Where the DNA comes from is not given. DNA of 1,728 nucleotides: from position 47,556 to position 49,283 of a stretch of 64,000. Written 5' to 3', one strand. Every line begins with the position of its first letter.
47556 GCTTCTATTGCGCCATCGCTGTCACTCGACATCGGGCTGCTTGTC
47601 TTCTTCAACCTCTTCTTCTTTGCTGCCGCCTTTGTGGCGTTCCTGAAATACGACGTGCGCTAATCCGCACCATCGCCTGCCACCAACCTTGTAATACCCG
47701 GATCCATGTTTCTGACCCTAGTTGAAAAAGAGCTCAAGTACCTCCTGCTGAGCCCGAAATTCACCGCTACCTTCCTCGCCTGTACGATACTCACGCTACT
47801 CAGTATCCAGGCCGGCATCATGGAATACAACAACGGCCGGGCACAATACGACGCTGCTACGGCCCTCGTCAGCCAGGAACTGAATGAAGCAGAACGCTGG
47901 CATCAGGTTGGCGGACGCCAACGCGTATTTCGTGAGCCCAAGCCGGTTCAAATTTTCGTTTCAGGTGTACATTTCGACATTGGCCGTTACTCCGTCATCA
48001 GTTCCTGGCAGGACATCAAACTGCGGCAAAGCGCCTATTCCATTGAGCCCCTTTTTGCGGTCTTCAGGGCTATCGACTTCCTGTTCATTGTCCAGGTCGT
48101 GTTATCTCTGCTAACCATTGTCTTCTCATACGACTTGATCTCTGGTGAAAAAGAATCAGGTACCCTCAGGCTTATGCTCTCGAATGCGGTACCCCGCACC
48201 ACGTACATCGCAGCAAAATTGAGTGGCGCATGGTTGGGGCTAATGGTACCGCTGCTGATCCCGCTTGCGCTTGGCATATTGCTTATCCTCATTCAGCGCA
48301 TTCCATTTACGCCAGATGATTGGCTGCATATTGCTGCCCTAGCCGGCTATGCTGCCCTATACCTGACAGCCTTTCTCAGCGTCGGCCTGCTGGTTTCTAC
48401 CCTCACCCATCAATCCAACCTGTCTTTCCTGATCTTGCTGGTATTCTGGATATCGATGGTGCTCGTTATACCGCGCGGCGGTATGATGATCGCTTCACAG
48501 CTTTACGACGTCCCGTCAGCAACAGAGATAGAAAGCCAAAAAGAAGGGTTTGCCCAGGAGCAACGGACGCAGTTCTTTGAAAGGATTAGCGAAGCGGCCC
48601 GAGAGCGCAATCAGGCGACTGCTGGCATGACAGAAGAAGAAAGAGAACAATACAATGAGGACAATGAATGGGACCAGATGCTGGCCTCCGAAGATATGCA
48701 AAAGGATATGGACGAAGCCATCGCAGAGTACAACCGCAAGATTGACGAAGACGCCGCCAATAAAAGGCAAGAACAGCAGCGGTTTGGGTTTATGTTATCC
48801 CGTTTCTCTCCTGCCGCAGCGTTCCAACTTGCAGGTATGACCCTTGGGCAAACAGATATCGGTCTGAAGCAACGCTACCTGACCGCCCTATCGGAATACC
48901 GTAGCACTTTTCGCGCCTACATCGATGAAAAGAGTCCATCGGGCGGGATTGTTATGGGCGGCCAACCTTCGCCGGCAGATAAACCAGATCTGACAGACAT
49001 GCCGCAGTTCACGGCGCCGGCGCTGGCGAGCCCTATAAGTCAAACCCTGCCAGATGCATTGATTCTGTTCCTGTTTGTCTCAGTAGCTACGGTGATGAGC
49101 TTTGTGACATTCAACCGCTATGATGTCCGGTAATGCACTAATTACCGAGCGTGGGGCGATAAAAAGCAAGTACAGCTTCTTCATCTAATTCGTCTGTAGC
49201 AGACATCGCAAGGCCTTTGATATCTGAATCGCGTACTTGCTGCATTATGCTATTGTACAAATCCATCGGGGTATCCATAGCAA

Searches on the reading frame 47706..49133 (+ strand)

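Call 103: search_protein_families(library=pfam, proteins=[window:47706-49133:+], max_evalue=0.00001)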
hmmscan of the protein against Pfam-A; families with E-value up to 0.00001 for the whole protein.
window:47706-49133:+ (475 aa): 3 families
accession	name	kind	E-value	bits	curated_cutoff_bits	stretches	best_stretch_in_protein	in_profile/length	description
PF12679.13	ABC2_membrane_2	-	8e-26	91.4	27.2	1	4-474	2-283/283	ABC-2 family transporter protein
PF12698.13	ABC2_membrane_3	-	1.8e-06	27.7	31.6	1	128-262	170-291/347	ABC-2 family transporter protein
PF12040.14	DUF3526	-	2.7e-06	28.6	25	1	337-409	51-123/144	Domain of unknown function (DUF3526)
